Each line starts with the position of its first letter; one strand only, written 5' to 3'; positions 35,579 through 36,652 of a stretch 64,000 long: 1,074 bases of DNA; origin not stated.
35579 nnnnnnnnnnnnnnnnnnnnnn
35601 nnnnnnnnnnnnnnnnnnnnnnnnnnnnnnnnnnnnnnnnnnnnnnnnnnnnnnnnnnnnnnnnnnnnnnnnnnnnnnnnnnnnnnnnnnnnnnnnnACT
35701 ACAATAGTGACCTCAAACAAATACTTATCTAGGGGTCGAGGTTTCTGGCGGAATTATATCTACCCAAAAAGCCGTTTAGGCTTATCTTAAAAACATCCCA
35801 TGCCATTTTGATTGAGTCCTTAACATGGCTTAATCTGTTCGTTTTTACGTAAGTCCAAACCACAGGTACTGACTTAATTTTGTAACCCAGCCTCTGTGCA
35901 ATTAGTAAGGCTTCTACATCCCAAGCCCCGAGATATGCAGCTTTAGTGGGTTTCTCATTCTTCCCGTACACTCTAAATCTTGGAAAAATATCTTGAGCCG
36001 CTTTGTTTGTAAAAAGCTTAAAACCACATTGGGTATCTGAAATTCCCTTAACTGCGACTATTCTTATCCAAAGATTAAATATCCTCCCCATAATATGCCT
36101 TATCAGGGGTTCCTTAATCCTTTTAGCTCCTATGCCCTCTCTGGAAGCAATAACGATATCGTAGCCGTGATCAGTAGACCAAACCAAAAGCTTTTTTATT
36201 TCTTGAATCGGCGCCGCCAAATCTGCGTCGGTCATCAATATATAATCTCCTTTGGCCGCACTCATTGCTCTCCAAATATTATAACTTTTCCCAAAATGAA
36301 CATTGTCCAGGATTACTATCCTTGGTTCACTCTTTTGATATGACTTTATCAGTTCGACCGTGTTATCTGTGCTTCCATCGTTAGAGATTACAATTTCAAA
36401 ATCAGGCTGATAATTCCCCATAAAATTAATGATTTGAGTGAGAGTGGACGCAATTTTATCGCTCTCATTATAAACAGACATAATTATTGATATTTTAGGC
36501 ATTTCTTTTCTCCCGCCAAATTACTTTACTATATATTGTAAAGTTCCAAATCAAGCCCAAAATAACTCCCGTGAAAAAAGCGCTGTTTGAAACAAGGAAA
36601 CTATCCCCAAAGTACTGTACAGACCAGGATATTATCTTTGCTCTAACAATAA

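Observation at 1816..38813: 39-kb single-strand, translationally coupled glycosylation supercluster with at least six GT-C paralogs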

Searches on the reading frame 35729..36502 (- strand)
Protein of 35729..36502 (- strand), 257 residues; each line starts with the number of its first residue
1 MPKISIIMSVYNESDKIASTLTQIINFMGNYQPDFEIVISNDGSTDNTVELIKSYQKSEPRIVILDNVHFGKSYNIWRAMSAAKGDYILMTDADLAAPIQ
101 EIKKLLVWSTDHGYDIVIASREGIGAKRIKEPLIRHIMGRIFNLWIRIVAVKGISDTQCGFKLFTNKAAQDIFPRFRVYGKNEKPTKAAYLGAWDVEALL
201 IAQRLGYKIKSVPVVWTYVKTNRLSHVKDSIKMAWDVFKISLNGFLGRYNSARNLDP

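Call 7: search_protein_families(library=pfam, proteins=[window:35729-36502:-], max_evalue=0.01)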
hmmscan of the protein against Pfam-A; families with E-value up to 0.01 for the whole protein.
window:35729-36502:- (257 aa): 4 families
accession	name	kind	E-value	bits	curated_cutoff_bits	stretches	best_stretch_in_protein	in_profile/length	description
PF00535.33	Glycos_transf_2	-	1.4e-29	103.7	23.3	1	5-172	1-167/168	Glycosyl transferase family 2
PF13641.12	Glyco_tranf_2_3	-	1.9e-08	35.1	27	1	2-117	1-119/230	Glycosyltransferase like family 2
PF10111.15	Glyco_tranf_2_2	-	5.7e-07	29.7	27.3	1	5-105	1-102/276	Glycosyltransferase like family 2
PF13506.12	Glyco_transf_21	-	0.003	17.5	21.7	1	72-154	18-99/174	Glycosyl transferase family 21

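Call 12: search_protein_families(library=ncbifam, proteins=[window:35729-36502:-], max_evalue=0.001)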
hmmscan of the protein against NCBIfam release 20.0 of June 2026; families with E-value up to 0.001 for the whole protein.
window:35729-36502:- (257 aa): 18 families
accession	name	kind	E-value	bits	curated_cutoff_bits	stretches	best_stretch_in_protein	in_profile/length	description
NF047588.1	GlcsyltransPgfSStrep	equivalog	3.5e-20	72.4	500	1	3-173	2-168/308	glycosyltransferase PgfS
NF007986.1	PRK10714.1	equivalog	3.9e-19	68.8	529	1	3-164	7-164/316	undecaprenyl-phosphate 4-deoxy-4-formamido-L-arabinose transferase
TIGR03937.1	PgaC_IcaA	equivalog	4.1e-16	58.9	422.3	1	2-95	45-136/407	poly-beta-1,6-N-acetyl-D-glucosamine synthase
NF007482.0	PRK10073.1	equivalog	6.9e-16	58.2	423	1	2-116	6-117/334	glycosyltransferase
NF053739.1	GlytfEpsEBac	equivalog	7.1e-12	44.9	450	1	2-116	1-115/265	glycosyltransferase EpsE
NF050050.1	ProtGlycPglI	equivalog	1.1e-11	44.7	500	1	1-119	1-117/306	GalNAc(5)-diNAcBac-PP-undecaprenol beta-1,3-glucosyltransferase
NF041875.1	EPS_EpsD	equivalog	4.2e-11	42.8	370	1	4-107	1-102/325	exopolysaccharide biosynthesis glycosyltransferase EpsD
NF047683.1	TeichurnBiosyTuaG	equivalog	4.7e-10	39.5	400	1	2-120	6-122/252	teichuronic acid biosynthesis protein TuaG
NF041391.1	DPhHxTase_Halo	equivalog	1.3e-09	37.4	375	1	8-172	1-153/213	dolichyl-phosphate hexose transferase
TIGR04283.1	glyco_like_mftF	equivalog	1.3e-08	34.8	182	1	4-102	1-90/221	TIGR04283 family arsenosugar biosynthesis glycosyltransferase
NF038302.1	EPS_HpsE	equivalog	1.5e-08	34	300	1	4-97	3-99/307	hormogonium polysaccharide biosynthesis glycosyltransferase HpsE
NF010496.0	PRK13915.1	equivalog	2.3e-08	33.5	262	1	3-102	32-134/307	glucosyl-3-phosphoglycerate synthase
TIGR03111.1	glyc2_xrt_Gpos1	hypoth_equivalog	6e-08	31.9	363.95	1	1-107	48-154/439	TIGR03111 family XrtG-associated glycosyltransferase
TIGR03469.1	HpnB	hypoth_equivalog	8.1e-08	31.7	379.25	1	2-117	44-168/386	hopene-associated glycosyltransferase HpnB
NF058614.1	PPMAGASynPpgS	equivalog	6.8e-07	28.9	370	1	5-171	3-164/226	polyprenyl-phospho-N-acetylgalactosaminyl synthase PpgS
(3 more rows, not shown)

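Call 60: search_solved_structures(query=window:35729-36502:-, max_evalue=0.001)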
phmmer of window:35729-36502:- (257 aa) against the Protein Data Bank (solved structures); distinct sequences matched with E-value up to 0.001: 26.
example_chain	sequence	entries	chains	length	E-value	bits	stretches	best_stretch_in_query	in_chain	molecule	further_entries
9bhc_C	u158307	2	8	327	2.1e-15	60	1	2-165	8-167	Undecaprenyl-phosphate 4-deoxy-4-formamido-L-arabinose transferase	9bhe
8vxh_A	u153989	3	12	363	2.8e-15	59.6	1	2-165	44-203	Undecaprenyl-phosphate 4-deoxy-4-formamido-L-arabinose transferase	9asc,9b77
9hwj_A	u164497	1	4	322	4.5e-14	55.6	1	2-161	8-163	Undecaprenyl-phosphate 4-deoxy-4-formamido-L-arabinose transferase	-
5eke_A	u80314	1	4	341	1.4e-12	50.8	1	3-135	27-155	Uncharacterized glycosyltransferase sll0501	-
5ekp_C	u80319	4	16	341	1.4e-12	50.7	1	3-135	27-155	Uncharacterized glycosyltransferase sll0501 | Glycosyltransferase sll0501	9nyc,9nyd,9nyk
9nye_A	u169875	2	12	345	1.5e-12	50.7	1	3-135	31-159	Glycosyltransferase sll0501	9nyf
5mlz_A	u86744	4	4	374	1.7e-11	47.2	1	3-165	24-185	Dolichol monophosphate mannose synthase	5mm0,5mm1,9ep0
2z87_A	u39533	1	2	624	2.1e-10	43.6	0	4-97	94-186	Chondroitin synthase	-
2z86_A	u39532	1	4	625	2.1e-10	43.6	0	4-97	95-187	Chondroitin synthase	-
5tze_C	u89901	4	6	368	1.9e-08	37.2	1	3-193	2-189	Glycosyl transferase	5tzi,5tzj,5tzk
5tz8_A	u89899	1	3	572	3.4e-08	36.4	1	3-193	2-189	Glycosyl transferase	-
5hea_A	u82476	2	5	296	3.8e-08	36.2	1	4-120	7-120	Putative glycosyltransferase (GalT1)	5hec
6yv7_B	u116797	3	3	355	3e-06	30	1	2-113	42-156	Glycosyl transferase, family 2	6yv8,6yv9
6yv7_A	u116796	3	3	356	3e-06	30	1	2-113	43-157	Glycosyl transferase, family 2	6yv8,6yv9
6p61_A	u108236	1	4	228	6.1e-06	29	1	2-95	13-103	Glycosyltransferase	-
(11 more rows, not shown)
